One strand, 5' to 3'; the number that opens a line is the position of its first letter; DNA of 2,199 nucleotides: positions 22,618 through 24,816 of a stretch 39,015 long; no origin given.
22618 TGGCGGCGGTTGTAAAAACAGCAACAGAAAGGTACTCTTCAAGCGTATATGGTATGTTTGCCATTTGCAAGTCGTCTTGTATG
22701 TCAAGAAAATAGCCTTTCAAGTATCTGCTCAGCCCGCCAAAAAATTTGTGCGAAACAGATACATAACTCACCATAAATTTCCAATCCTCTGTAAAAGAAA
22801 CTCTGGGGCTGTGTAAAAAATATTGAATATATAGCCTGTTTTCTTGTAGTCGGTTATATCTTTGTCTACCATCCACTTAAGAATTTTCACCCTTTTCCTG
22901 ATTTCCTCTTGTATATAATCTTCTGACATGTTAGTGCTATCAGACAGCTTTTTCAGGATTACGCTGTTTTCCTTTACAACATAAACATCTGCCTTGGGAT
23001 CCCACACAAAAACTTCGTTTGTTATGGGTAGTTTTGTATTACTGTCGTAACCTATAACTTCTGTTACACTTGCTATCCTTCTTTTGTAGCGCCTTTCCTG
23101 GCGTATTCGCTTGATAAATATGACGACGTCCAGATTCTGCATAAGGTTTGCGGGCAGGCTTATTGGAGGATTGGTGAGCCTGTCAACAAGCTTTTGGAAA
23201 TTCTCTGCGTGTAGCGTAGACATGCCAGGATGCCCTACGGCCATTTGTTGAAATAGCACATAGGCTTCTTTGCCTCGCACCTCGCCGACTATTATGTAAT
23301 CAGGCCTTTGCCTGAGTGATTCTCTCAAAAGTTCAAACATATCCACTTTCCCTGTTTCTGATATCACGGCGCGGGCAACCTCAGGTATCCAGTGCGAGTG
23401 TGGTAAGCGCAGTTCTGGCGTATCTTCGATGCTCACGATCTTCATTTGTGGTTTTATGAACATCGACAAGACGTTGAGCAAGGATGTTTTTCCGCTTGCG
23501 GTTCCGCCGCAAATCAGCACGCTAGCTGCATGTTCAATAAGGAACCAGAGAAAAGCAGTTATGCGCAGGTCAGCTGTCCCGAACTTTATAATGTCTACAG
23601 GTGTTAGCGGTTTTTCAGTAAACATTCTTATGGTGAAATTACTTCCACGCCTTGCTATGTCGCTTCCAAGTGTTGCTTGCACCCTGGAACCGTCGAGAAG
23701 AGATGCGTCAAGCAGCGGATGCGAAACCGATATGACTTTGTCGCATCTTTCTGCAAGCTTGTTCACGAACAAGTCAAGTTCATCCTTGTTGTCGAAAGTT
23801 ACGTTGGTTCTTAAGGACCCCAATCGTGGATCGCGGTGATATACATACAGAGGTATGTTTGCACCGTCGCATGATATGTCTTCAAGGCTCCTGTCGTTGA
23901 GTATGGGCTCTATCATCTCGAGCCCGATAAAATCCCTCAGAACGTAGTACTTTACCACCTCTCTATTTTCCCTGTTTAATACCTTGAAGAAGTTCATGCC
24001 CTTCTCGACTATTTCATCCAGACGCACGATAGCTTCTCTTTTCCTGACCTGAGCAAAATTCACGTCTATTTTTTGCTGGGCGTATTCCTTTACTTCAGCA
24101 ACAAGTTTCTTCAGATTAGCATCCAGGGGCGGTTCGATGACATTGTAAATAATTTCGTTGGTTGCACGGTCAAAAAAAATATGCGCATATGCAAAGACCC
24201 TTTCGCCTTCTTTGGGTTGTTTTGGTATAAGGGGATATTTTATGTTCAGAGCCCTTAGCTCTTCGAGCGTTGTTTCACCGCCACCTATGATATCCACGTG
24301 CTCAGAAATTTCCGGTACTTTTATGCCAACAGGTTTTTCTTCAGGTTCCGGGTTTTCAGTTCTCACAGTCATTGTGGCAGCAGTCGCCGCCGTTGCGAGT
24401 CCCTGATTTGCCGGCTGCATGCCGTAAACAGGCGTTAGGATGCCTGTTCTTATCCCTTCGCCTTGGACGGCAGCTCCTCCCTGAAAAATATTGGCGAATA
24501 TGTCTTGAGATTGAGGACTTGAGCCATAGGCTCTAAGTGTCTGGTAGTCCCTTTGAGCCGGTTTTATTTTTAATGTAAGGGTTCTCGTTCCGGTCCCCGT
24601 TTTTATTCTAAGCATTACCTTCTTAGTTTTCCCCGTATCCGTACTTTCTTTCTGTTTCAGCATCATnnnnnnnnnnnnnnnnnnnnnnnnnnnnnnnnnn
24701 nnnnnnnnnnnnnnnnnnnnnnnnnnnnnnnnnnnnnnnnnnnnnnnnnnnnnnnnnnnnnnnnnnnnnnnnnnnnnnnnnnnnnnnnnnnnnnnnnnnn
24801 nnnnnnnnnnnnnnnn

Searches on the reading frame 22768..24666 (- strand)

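Call 20: search_protein_families(library=pfam, proteins=[window:22768-24666:-], max_evalue=0.0001)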
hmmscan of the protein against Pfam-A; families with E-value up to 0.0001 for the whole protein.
window:22768-24666:- (632 aa): 2 families
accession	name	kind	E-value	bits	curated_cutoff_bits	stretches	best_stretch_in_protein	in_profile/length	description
PF00437.27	T2SSE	-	1.6e-31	109.7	24.9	1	341-519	104-276/370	Type II/IV secretion system protein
PF23989.1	PilB3_C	-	4.9e-05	23.8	27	0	566-628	8-70/83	PilB3-like, C-terminal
